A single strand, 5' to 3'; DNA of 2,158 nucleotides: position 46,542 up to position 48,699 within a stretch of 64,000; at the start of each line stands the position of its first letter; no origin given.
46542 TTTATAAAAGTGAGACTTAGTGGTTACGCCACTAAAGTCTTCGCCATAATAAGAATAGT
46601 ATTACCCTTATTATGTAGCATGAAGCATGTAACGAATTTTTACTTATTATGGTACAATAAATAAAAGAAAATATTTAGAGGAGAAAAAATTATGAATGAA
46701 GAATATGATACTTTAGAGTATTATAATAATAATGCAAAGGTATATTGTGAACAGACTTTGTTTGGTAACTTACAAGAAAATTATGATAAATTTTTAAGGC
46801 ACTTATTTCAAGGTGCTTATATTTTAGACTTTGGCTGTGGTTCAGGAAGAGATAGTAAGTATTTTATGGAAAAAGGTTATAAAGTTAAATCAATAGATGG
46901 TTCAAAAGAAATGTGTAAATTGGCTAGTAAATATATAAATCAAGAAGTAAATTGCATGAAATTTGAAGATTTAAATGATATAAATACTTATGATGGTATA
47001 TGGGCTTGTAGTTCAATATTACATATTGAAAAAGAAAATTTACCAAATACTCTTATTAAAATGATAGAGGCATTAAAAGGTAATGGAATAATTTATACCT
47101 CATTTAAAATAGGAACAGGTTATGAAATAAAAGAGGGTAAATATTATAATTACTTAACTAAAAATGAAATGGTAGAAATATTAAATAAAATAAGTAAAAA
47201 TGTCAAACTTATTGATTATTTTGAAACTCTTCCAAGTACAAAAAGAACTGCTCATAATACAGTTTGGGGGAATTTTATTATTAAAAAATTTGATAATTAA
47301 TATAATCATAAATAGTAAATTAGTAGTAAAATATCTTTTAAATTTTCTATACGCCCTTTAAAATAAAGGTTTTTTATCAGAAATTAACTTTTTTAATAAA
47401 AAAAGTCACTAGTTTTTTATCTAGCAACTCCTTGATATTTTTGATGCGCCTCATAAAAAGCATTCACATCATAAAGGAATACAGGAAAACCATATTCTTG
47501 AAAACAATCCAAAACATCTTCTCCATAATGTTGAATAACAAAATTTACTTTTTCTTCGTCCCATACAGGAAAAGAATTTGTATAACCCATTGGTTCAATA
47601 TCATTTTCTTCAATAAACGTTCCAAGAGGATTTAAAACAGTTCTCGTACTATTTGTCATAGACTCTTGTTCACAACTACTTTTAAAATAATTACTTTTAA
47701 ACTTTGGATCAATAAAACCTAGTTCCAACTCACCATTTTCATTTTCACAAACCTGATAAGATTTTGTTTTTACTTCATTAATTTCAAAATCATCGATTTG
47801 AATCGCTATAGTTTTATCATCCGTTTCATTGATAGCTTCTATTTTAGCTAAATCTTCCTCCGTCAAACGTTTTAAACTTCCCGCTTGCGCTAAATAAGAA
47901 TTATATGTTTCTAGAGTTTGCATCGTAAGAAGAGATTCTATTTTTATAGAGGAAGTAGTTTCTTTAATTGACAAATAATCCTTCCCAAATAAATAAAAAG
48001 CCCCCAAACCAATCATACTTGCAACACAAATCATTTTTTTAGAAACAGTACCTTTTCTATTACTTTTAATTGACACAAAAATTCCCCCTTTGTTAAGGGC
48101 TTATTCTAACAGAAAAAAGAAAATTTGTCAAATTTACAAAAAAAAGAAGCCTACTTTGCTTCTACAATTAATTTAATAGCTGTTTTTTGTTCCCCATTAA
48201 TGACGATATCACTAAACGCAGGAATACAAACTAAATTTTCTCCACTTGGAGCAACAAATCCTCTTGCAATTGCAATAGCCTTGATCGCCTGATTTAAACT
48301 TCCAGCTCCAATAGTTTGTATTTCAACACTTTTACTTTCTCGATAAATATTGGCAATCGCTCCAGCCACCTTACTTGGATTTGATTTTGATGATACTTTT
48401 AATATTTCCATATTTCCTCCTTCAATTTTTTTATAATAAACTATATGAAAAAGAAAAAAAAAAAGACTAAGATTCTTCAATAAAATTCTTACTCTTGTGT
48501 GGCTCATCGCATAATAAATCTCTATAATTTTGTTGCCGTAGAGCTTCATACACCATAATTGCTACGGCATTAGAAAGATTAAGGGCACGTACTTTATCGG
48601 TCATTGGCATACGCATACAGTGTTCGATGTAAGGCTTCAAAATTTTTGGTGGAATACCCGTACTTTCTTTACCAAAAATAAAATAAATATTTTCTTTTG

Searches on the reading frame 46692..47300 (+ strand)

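Call 21: search_protein_families(library=pfam, proteins=[window:46692-47300:+], max_evalue=0.001)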
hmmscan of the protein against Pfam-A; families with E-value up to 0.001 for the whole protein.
window:46692-47300:+ (202 aa): 7 families
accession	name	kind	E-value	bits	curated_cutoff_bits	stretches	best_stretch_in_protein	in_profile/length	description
PF13649.12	Methyltransf_25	-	1.1e-12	48.9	27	1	44-132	1-97/97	Methyltransferase domain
PF08241.18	Methyltransf_11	-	2.9e-11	44.3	21.2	1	45-135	1-94/95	Methyltransferase domain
PF08242.18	Methyltransf_12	-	8.6e-10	39.7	30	1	45-134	1-98/98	Methyltransferase domain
PF13489.12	Methyltransf_23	-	1.8e-09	37.9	27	1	24-136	6-116/164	Methyltransferase domain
PF03848.20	TehB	-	2.1e-07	31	20.4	1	42-132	32-128/193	Tellurite resistance protein TehB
PF02353.26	CMAS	-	3e-06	27.2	27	1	37-135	59-163/273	Mycolic acid cyclopropane synthetase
PF13847.12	Methyltransf_31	-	0.0002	21.5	27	1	41-137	4-111/145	Methyltransferase domain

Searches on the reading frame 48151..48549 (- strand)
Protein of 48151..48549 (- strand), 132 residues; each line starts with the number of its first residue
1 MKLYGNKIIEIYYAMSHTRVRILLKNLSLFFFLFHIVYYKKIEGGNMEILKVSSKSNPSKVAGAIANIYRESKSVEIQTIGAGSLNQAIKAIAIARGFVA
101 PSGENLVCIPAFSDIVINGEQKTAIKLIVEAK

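Call 21: search_protein_families(library=pfam, proteins=[window:48151-48549:-], max_evalue=0.001)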
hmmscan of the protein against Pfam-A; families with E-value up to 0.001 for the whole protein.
window:48151-48549:- (132 aa): 1 family
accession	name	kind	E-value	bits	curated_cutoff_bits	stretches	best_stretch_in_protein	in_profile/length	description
PF04232.17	SpoVS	-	8.1e-35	118.9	24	1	48-130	1-83/83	Stage V sporulation protein S (SpoVS)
